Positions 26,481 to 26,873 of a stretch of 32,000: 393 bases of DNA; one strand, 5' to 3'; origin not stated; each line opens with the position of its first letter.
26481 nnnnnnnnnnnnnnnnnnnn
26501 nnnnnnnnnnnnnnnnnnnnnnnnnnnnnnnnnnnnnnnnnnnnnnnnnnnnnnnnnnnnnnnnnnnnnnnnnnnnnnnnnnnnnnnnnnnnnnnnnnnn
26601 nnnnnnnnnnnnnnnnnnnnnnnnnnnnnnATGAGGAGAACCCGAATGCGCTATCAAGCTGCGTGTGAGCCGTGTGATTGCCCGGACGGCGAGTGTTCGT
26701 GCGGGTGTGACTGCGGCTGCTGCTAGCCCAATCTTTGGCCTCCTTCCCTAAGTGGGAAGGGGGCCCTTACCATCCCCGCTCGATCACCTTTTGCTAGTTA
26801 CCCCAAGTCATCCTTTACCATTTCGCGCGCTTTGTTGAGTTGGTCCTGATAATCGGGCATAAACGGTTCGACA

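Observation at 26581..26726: A metallothionein-like Cys cluster is encoded out of frame across the MerR stop codon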

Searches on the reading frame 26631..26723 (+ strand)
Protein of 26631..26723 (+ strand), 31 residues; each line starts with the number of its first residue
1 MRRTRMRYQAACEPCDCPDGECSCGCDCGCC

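Call 4: search_protein_families(library=pfam, proteins=[window:26646-26723:+], max_evalue=0.01)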
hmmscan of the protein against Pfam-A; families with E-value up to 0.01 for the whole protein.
window:26646-26723:+ (26 aa): 0 families

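Call 22: search_protein_families(library=ncbifam, proteins=[window:26646-26723:+], max_evalue=10)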
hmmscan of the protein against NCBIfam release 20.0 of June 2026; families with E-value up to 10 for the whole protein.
seq(26 aa): 0 families

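Call 23: search_protein_families(library=pfam, proteins=[window:26646-26723:+], max_evalue=10)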
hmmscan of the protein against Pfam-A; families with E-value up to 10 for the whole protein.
seq(26 aa): 0 families
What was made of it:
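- On Known bacterial metallothionein sequence families (SmtA/BmtA; MymT): No Pfam or NCBIfam hit at E up to 10 for eight family members (calls 22, 23).
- Tried and rejected: Pfam and NCBIfam gave no hits at E up to 10 (calls 22, 23).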

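Call 49: search_solved_structures(query=A3, max_evalue=10, show_alignments=2)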
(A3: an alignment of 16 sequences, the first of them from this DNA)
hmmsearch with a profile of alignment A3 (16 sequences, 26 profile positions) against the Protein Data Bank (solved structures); distinct sequences matched with E-value up to 10: 1.
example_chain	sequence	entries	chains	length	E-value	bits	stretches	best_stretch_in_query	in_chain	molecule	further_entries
3fpr_A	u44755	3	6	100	0.41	14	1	8-21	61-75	Evasin-1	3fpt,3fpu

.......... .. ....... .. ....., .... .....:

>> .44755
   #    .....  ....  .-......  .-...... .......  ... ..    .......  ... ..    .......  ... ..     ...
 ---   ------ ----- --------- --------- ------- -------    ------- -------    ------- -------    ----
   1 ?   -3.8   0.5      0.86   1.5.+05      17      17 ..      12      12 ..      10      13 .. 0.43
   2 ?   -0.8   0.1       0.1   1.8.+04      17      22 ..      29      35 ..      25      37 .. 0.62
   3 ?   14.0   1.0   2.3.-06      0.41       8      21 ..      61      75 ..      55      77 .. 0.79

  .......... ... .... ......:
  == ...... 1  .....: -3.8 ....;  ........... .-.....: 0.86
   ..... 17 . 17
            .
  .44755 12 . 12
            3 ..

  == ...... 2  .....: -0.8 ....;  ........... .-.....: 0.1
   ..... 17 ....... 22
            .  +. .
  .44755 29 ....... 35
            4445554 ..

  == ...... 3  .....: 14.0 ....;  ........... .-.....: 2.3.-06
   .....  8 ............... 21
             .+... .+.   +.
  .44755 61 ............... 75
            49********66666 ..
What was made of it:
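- On Known bacterial metallothionein sequence families (SmtA/BmtA; MymT): A PDB profile search gave no metallothionein (call 49).
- Closest known: SmtA/BmtA bacterial metallothioneins with the SmtB regulator. Different: The peptide here does not match that Pfam family or PDB 1JJD by sequence (calls 23, 49).
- Closest known: Fungal Cu-metallothioneins of about 25 aa. Different: No detectable homology (PDB profile search, call 49).
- The peptide has no detectable homology to any known metallothionein (calls 22, 23, 49), so 'metallothionein-like' rests on composition, motifs and genomic coupling to a metal sensor.
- Tried and rejected: A PDB profile search gave only a chance hit to Evasin-1, E = 0.41 (call 49).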

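Call 52: search_protein_representatives(protein=window:26631-26723:+)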
Query: 31 residues. Proteins with E-value up to 0.001 (for the whole library): 0; up to 1e-10: 0; up to 1e-30: 0. The best 0 are listed.
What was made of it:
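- Tried and rejected: An exhaustive phmmer of the window's 31-aa form against 1.84 billion representatives gave 0 hits (call 52).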
